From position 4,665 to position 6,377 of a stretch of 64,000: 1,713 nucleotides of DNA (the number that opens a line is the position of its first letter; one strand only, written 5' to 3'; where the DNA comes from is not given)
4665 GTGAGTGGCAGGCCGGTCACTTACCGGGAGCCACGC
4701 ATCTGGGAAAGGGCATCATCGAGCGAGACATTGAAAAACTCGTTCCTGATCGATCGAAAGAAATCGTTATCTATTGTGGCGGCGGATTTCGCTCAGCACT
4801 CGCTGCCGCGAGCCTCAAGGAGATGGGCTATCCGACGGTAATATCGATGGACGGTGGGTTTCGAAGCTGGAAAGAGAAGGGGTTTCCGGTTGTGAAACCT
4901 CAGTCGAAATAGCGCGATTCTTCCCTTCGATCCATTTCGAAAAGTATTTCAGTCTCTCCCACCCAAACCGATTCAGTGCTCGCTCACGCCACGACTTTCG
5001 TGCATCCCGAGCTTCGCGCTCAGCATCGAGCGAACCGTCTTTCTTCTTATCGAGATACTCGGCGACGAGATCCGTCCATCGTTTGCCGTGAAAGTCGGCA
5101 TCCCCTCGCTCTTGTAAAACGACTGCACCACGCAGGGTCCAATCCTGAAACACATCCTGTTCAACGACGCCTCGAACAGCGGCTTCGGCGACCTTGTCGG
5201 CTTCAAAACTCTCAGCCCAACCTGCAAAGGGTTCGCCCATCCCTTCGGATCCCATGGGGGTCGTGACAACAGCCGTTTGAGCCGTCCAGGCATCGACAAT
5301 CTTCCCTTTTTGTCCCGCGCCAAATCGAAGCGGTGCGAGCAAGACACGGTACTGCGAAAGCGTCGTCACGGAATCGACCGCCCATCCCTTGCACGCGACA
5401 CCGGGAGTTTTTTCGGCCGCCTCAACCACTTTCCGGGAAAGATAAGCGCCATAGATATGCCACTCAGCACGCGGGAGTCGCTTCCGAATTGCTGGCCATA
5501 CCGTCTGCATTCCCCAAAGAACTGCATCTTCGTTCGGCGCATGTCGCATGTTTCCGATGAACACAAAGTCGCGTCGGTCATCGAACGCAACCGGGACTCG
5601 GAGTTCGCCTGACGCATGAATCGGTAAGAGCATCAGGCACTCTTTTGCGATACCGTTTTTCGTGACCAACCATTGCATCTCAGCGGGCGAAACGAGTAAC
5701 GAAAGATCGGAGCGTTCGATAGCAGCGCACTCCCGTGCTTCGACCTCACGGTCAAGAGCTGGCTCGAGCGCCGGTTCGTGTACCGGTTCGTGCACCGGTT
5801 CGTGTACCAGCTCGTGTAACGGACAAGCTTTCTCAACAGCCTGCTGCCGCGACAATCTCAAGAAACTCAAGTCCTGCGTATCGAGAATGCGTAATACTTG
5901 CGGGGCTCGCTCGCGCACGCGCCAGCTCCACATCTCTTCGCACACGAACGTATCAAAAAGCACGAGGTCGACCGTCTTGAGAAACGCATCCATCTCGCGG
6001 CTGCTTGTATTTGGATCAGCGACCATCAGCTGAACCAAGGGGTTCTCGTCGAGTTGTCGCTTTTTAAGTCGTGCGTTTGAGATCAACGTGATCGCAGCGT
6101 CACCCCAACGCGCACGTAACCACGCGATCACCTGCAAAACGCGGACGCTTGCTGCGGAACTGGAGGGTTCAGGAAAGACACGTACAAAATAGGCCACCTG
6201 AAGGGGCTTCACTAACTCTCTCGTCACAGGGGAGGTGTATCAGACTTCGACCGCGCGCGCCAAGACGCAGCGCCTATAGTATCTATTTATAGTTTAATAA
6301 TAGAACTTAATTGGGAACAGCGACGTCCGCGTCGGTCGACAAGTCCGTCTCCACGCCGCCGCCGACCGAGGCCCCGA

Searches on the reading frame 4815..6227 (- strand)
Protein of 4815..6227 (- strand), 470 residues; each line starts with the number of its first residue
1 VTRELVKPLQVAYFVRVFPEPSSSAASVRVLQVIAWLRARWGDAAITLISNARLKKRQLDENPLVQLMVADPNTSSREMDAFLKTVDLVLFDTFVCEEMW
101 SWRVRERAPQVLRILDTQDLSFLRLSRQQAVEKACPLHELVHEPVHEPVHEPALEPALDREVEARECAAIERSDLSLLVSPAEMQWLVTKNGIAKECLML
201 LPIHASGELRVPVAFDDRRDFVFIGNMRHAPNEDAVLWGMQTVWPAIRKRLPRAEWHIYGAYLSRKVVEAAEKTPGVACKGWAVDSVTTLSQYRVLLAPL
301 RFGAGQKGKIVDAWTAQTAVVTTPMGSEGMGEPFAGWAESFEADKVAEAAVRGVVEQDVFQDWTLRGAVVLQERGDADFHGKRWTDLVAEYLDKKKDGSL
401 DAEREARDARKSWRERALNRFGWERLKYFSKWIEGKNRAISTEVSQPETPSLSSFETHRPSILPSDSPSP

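Call 70: search_protein_families(library=pfam, proteins=[window:4815-6227:-], max_evalue=0.001)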
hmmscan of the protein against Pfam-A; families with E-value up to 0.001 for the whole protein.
window:4815-6227:- (470 aa): 1 family
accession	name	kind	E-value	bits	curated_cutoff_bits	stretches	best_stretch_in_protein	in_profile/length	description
PF13692.12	Glyco_trans_1_4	-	8.8e-13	49.2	27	1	219-328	2-113/142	Glycosyl transferases group 1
